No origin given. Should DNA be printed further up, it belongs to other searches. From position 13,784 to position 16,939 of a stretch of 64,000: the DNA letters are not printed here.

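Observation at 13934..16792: ~950-aa membrane-anchored protein built from about three dozen degenerate beta-hairpin-like repeats of an uncharacterised type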

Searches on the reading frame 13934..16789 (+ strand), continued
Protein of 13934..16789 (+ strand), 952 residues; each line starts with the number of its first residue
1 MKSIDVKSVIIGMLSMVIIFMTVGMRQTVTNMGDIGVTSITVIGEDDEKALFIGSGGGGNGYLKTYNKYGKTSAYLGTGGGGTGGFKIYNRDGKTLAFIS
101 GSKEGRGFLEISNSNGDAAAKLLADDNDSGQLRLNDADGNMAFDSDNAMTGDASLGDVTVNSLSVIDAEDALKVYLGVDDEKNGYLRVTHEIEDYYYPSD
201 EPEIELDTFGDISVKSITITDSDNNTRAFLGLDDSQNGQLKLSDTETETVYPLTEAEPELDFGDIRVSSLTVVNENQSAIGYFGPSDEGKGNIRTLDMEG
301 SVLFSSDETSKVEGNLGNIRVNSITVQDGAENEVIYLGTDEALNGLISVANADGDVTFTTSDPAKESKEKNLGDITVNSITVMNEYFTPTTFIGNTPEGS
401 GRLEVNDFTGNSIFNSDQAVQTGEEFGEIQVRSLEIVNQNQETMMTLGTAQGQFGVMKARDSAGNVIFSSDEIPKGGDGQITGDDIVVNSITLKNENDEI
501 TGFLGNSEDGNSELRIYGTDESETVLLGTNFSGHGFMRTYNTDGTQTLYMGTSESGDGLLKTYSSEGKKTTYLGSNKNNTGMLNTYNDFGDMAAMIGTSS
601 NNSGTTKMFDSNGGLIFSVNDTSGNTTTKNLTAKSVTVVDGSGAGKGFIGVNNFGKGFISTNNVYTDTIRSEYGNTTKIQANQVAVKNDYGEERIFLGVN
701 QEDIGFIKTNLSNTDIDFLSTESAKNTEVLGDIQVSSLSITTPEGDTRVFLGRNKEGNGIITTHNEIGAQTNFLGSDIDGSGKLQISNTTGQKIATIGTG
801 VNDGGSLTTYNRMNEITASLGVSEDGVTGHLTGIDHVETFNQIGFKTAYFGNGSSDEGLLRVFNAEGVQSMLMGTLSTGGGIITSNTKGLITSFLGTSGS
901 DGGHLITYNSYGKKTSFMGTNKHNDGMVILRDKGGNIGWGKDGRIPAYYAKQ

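Call 34: search_protein_families(library=ncbifam, proteins=[P0013, P0017, P0018, P0020, P0025, P0040, P0047, P0011, P0022, P0058], max_evalue=1)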
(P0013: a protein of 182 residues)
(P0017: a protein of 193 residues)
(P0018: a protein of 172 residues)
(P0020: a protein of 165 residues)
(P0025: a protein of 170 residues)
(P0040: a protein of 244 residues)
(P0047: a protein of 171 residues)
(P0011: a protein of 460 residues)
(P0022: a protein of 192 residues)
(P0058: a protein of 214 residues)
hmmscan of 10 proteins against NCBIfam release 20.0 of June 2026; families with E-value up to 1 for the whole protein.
P0013 (182 aa): 0 families

P0017 (193 aa): 0 families

P0018 (172 aa): 0 families

P0020 (165 aa): 0 families

P0025 (170 aa): 0 families

P0040 (244 aa): 1 family
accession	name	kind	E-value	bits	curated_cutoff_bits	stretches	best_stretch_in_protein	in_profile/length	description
TIGR02847.1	CyoD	equivalog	0.0055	17.2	81.45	1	9-36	3-30/96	cytochrome o ubiquinol oxidase subunit IV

P0047 (171 aa): 0 families

P0011 (460 aa): 1 family
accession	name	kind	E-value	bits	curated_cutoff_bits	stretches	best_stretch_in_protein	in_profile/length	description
TIGR02373.1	photo_yellow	equivalog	0.18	11.9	143.05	0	117-165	5-52/124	photoactive yellow protein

P0022 (192 aa): 1 family
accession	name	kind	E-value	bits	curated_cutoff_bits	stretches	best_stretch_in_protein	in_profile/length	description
NF052547.1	AcylGsamEpipAGE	equivalog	0.12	11.4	600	0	120-164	75-119/384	n-acyl-d-glucosamine 2-epimerase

P0058 (214 aa): 1 family
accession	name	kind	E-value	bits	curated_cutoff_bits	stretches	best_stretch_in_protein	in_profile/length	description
NF004559.0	PRK05899.2-5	equivalog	0.13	10.4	488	1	41-80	230-269/627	transketolase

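Call 40: find_homologous_proteins(query=A2, max_evalue=0.00001)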
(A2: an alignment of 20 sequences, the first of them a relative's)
Query A2 (20 sequences) (134 aa, profile of the alignment): 437 proteins with E <= 0.00001 among 8000 candidates; the best 120 are listed.
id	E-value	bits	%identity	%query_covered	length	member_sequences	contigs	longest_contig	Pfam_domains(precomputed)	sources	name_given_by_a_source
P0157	3.9e-63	231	39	100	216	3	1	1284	-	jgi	-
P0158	4.8e-63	230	71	69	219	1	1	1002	-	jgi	jgi:hypothetical protein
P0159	1.8e-61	225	38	100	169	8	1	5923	-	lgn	-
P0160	1.3e-60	222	40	100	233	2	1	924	-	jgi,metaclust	metaclust:\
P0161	1.6e-60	222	37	100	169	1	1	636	-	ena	-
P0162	4.8e-60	220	60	95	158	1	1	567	-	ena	-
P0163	8.2e-60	220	40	100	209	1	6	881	-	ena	-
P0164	1.1e-59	219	37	100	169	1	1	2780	-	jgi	jgi:hypothetical protein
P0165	1.1e-59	219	32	100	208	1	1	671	-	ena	-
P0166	2.3e-59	218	54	68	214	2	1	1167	-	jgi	jgi:hypothetical protein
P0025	2.8e-59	218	51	100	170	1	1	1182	-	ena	-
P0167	3.5e-59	218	37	100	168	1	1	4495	-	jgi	jgi:hypothetical protein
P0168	2.8e-58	215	37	100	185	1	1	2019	-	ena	-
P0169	5.6e-58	214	43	100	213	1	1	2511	-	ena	-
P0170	1.1e-57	213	53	100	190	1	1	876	-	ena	-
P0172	1.4e-57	212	35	67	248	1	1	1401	PF21784.4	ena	-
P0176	5.2e-57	211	40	82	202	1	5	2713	-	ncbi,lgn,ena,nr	ncbi:MAG: hypothetical protein H8E82_05820 [Candidatus Marinimicrobia bacterium]|nr:hypothetical pro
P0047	2.4e-53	199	41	69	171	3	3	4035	-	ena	-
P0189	8.6e-53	197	45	100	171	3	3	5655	-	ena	-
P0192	2.9e-52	195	39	100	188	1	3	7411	-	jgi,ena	-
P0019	2.1e-50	189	45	99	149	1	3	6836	-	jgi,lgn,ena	-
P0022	7.4e-49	184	34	100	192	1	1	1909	-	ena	-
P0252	9.4e-44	167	45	100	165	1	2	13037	-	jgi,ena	-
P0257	7.8e-43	164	30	95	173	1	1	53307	-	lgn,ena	-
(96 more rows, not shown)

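Call 41: find_encoding_contigs(protein=P0257, flank=8000, max_places=3)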
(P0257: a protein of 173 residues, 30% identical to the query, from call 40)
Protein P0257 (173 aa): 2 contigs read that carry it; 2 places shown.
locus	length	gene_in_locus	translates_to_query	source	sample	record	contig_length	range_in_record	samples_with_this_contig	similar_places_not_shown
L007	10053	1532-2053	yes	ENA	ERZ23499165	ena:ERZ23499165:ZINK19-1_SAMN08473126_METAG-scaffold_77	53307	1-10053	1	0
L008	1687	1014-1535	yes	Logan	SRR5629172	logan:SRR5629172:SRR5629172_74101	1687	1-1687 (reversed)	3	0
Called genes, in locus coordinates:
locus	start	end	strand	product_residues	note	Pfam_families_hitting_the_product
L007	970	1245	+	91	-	-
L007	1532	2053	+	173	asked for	-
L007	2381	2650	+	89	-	-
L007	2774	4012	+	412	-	PF01136:Peptidase_U32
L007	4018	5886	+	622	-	PF00580:UvrD-helicase, PF02562:PhoH (faint), PF13245:AAA_19, PF13604:AAA_30 (faint), PF01443:Viral_helicase1 (faint), PF13361:UvrD_C, PF13538:UvrD_C_2 (faint)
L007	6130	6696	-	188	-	PF04011:LemA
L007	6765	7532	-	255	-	PF04536:TPM_phosphatase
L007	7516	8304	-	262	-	-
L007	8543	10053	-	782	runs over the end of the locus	PF19864:Radical_SAM_N2, PF04055:Radical_SAM, PF10105:DUF2344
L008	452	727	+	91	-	-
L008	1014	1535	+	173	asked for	-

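Call 42: find_encoding_contigs(protein=P0252, flank=8000, max_places=3)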
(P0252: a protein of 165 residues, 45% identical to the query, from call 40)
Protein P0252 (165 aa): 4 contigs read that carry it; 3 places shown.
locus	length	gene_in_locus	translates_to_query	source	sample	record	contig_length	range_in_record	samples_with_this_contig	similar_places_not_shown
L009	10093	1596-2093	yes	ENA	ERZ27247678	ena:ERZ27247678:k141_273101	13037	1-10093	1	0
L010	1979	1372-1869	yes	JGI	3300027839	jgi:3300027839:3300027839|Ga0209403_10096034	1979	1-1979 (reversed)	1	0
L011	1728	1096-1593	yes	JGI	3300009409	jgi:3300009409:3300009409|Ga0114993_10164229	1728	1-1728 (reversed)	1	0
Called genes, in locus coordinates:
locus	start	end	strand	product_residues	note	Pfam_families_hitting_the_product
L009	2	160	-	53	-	?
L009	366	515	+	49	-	-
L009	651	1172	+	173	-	-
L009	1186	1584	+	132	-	-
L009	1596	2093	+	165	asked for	-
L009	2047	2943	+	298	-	-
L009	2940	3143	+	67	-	-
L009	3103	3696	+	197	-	-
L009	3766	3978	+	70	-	-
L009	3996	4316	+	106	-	-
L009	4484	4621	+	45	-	-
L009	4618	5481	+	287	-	PF26549:Tricorn_N (faint), PF07676:PD40 (weak)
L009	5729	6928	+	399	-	PF00326:Peptidase_S9 (faint), PF03583:LIP, PF12146:Hydrolase_4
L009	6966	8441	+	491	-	PF05708:Peptidase_C92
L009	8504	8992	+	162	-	PF01042:Ribonuc_L-PSP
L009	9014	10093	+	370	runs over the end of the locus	PF00155:Aminotran_1_2, PF00266:Aminotran_5 (weak)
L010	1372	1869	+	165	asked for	-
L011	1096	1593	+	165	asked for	-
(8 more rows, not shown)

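Call 43: find_encoding_contigs(protein=P0192, flank=8000, max_places=3)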
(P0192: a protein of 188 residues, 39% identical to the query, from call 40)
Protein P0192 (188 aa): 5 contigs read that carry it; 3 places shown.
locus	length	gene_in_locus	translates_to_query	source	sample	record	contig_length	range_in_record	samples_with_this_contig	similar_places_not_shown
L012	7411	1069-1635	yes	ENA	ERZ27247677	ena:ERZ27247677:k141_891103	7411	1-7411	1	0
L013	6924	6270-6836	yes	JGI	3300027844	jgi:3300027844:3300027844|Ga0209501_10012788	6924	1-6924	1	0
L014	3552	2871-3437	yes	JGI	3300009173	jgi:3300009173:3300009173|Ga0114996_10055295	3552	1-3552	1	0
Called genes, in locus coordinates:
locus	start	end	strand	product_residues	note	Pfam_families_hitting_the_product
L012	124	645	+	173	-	-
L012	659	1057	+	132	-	-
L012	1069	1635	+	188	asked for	-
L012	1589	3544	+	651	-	PF25174:Beta-prop_THOC3 (faint), PF26549:Tricorn_N (weak), PF26550:Tricorn_2nd, PF07676:PD40 (weak), PF26549:Tricorn_N, PF20434:BD-FAE, PF00326:Peptidase_S9, PF01738:DLH, +3 more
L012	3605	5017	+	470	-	PF07969:Amidohydro_3 (faint), PF01979:Amidohydro_1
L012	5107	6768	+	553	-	PF01979:Amidohydro_1, PF07969:Amidohydro_3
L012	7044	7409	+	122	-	?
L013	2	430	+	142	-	?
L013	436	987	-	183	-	-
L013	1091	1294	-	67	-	-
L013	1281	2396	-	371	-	PF13481:AAA_25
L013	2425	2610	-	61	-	-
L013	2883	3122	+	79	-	-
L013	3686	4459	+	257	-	-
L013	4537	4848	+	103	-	-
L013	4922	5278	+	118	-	-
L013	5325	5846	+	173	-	-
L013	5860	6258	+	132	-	-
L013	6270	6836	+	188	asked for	-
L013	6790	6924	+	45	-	?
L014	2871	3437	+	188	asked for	-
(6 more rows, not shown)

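Call 45: find_related_loci(query=A2, collection=viral_contigs, flank=6000)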
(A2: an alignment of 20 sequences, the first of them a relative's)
Query A2 (134 aa) in viral_contigs; peptide patterns used: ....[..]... (x = any residue, [..] = any of these).
31 stretches matched a pattern, but none encodes a relative of the query by tblastn (E <= 1e-3).

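Call 47: search_protein_families(library=pfam, proteins=[L013:5325-5843:+, L013:5860-6255:+, L013:1281-2396:-, L013:436-987:-, L013:3686-4456:+, L009:2047-2940:+, L009:3103-3693:+, L007:970-1242:+, L007:2381-2647:+], max_evalue=0.01)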
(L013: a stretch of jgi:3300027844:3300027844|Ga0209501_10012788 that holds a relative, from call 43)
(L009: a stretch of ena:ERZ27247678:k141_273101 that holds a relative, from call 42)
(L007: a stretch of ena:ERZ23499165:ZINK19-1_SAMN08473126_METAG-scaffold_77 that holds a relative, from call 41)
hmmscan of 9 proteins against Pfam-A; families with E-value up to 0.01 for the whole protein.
L013:5325-5843:+ (173 aa): 1 family
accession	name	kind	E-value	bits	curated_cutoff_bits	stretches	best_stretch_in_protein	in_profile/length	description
PF13022.12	HTH_Tnp_1_2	-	0.0004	20.9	27.9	1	21-66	31-72/122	Helix-turn-helix of insertion element transposase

L013:5860-6255:+ (132 aa): 0 families

L013:1281-2396:- (371 aa): 1 family
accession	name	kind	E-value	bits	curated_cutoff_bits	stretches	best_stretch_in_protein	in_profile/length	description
PF13481.12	AAA_25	-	1.2e-25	90.8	27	1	47-217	15-194/195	AAA domain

L013:436-987:- (183 aa): 0 families

L013:3686-4456:+ (257 aa): 0 families

L009:2047-2940:+ (298 aa): 1 family
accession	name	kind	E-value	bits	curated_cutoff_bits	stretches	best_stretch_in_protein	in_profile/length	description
PF12207.13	DUF3600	-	0.0086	16.5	26.5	0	163-230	48-112/160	Domain of unknown function (DUF3600)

L009:3103-3693:+ (197 aa): 0 families

L007:970-1242:+ (91 aa): 0 families

L007:2381-2647:+ (89 aa): 0 families

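Call 53: search_protein_families(library=pfam, proteins=[P0024, P0034, P0056, P0095, P0048, P0072, P0081, P0096, P0103], max_evalue=0.01)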
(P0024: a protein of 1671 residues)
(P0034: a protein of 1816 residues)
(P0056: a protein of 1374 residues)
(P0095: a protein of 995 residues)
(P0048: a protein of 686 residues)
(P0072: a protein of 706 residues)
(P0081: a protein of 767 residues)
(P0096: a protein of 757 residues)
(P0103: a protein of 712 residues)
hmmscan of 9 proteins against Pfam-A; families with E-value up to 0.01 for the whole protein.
P0024 (1671 aa): 0 families

P0034 (1816 aa): 0 families

P0056 (1374 aa): 0 families

P0095 (995 aa): 0 families

P0048 (686 aa): 0 families

P0072 (706 aa): 1 family
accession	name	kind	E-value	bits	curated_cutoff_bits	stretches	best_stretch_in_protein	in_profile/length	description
PF10084.14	DUF2322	-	1.6e-06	28.6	27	0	155-205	16-65/99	Uncharacterized protein conserved in bacteria (DUF2322)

P0081 (767 aa): 1 family
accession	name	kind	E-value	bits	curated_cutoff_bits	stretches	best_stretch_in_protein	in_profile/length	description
PF13793.12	Pribosyltran_N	-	0.0029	17.9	25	0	156-179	17-40/117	N-terminal domain of ribose phosphate pyrophosphokinase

P0096 (757 aa): 0 families

P0103 (712 aa): 0 families

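Call 67: search_solved_structures(query=A2, max_evalue=10, show_alignments=3)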
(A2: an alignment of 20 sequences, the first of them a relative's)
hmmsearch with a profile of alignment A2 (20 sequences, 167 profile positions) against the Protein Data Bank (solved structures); distinct sequences matched with E-value up to 10: 7.
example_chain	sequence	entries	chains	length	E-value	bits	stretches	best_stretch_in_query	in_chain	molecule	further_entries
3eex_A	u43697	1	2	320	0.0027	21.1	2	52-135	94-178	Outer Surface Protein A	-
6d69_A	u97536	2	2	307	0.0053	20.1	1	40-124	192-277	NHL Repeat Region of D. melanogaster Thin | Thin, isoform D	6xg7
7b2r_A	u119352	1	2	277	0.0054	20.1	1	43-128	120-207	Tripartite motif-containing protein 2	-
7qrv_A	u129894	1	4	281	0.0057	20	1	43-128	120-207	Tripartite motif-containing protein 2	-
7b96_A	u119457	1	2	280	0.0058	20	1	43-128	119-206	Isoform 2 of Tripartite motif-containing protein 2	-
6q8f_A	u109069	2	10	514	0.006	20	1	34-81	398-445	WD40 repeat-containing protein SMU1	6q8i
5o9z_L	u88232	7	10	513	0.006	19.9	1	34-81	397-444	WD40 repeat-containing protein SMU1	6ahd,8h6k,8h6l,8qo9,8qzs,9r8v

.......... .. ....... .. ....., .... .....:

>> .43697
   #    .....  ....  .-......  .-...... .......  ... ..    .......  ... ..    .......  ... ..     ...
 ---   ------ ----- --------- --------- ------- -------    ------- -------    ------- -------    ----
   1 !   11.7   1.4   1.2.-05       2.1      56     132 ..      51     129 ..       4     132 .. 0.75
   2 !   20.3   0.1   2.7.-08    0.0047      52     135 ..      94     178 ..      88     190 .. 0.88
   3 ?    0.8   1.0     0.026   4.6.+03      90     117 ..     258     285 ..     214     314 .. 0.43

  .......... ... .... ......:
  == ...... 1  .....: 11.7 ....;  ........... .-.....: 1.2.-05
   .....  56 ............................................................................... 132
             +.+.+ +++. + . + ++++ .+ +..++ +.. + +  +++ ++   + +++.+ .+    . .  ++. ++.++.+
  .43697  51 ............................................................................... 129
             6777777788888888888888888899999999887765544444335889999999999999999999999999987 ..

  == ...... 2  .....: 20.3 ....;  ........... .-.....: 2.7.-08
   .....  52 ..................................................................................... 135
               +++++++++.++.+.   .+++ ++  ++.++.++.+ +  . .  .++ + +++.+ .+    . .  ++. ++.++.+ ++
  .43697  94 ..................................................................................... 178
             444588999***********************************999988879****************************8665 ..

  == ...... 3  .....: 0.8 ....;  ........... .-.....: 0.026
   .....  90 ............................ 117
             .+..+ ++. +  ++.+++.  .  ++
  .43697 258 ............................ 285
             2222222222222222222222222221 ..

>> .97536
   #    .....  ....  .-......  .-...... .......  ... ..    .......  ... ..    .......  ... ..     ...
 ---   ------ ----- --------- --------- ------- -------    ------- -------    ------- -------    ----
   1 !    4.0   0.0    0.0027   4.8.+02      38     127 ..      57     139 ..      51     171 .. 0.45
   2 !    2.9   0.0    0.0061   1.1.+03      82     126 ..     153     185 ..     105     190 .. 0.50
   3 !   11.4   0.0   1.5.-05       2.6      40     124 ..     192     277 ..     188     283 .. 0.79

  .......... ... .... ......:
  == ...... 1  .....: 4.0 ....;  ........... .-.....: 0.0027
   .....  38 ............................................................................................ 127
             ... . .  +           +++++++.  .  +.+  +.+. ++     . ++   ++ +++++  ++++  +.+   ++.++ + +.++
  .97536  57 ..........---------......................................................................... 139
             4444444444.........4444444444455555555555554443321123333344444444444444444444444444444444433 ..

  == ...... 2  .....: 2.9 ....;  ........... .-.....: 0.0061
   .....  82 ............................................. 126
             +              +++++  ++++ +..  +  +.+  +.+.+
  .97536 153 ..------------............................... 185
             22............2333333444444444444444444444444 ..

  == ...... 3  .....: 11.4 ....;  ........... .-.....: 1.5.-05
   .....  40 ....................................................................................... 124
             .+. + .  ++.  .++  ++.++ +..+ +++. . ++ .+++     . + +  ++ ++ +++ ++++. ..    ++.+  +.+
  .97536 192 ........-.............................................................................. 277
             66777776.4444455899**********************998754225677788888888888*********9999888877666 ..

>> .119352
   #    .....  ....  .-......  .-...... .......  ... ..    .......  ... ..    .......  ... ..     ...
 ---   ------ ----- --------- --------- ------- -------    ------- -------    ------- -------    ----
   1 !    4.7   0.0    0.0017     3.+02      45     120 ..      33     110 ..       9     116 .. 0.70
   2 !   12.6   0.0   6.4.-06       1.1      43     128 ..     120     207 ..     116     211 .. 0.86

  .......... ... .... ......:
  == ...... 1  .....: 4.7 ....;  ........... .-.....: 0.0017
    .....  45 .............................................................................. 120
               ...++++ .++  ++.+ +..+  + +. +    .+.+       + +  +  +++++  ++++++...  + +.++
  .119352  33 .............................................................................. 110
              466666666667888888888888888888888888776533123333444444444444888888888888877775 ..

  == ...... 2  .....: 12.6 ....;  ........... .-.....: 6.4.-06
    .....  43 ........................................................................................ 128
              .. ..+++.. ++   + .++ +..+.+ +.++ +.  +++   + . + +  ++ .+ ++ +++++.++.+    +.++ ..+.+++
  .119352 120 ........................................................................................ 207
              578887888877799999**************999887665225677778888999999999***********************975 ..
